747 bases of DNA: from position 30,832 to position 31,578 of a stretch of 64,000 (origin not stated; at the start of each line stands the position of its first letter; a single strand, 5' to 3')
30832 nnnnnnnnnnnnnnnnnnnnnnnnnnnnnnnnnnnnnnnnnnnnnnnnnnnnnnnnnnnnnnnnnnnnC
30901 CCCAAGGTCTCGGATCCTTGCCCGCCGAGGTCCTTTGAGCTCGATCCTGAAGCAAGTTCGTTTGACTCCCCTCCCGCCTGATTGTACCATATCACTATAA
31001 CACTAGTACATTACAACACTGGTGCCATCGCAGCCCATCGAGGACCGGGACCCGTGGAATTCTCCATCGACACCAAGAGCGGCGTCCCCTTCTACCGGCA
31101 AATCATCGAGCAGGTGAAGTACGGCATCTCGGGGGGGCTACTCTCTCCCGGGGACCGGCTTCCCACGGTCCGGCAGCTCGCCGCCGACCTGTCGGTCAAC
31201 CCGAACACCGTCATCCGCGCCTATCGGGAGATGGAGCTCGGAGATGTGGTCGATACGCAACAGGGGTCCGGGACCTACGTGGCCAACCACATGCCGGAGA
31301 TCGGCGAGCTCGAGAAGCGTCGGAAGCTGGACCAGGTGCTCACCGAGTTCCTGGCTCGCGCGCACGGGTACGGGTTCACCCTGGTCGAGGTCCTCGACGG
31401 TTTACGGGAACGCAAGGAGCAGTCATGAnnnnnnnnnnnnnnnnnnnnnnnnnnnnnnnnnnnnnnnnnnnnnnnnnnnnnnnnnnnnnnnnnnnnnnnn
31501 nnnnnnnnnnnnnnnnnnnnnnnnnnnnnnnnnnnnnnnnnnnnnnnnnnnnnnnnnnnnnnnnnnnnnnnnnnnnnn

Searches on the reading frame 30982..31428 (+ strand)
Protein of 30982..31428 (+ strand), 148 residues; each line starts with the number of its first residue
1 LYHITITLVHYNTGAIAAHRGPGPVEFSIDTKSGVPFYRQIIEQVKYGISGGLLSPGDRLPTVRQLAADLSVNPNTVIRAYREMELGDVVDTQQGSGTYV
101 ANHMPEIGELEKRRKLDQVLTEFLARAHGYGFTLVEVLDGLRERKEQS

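Call 5: search_protein_families(library=pfam, proteins=[window:30982-31428:+], max_evalue=0.01)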
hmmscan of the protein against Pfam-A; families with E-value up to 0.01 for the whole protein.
window:30982-31428:+ (148 aa): 1 family
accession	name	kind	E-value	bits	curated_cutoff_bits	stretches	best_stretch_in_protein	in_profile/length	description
PF00392.27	GntR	-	3.1e-14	52.8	27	1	38-100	2-64/64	Bacterial regulatory proteins, gntR family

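Call 6: search_protein_families(library=ncbifam, proteins=[window:30982-31428:+], max_evalue=0.01)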
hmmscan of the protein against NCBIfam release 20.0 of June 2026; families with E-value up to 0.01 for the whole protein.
window:30982-31428:+ (148 aa): 22 families
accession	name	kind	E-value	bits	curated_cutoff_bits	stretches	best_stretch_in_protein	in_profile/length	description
NF053730.1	TransRegRv1152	equivalog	2.5e-20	72.6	170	1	28-105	8-85/120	Rv1152 family transcriptional regulator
NF052282.1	PLP_TF_PdxR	equivalog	1.1e-15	57.7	320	1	36-106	1-71/448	MocR-like pyridoxine biosynthesis transcription factor PdxR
NF052286.1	ecto_TF_EhuR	exception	1.9e-15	56.4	480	1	35-105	10-80/458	MocR-like ectoine utilization transcription factor EhuR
NF047563.1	modulin_PmtR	equivalog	6.8e-15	55.2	200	1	29-128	5-104/125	PSM export ABC transporter transcriptional regulator PmtR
NF052281.1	rhizopine_MocR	equivalog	2.4e-14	52.9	650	1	27-110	9-92/479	rhizopine catabolism transcriptional regulator MocR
TIGR02325.1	C_P_lyase_phnF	equivalog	1.8e-12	47.3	156.8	1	30-103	2-75/238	phosphonate metabolism transcriptional regulator PhnF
NF007292.0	PRK09764.1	equivalog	1.8e-11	43.7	281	1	35-102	4-71/240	GntR family transcriptional regulator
NF052290.2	MocR_like_YczR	exception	1.8e-11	43.4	487.4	1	33-105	16-88/458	MocR-like transcription factor YczR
NF012025.0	PRK15481.1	equivalog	2.6e-11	42.8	573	1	40-104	10-74/432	MocR-like B6 salvage transcription factor PtsJ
TIGR02018.2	his_ut_repres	equivalog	4.8e-10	39.2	220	1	38-136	1-95/226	histidine utilization transcriptional repressor HutC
NF011575.0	PRK14999.1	equivalog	8.2e-08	31.8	424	1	32-114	8-90/241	histidine utilization repressor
NF007741.0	PRK10421.1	equivalog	2.6e-07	30.3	311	1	40-136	11-103/262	transcriptional regulator LldR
NF007001.0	PRK09464.1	equivalog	5.5e-07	29.5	330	1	41-104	15-78/254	pyruvate dehydrogenase complex transcriptional repressor PdhR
NF052285.1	GABA_TF_GabR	exception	2.1e-05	23.5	600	1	38-103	1-66/456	MocR-like transcriptional regulator GabR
NF041547.1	GntR_LSA1692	equivalog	5.9e-05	22.8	275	1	37-102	2-67/233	GntR family transcriptional regulator, LSA1692 subfamily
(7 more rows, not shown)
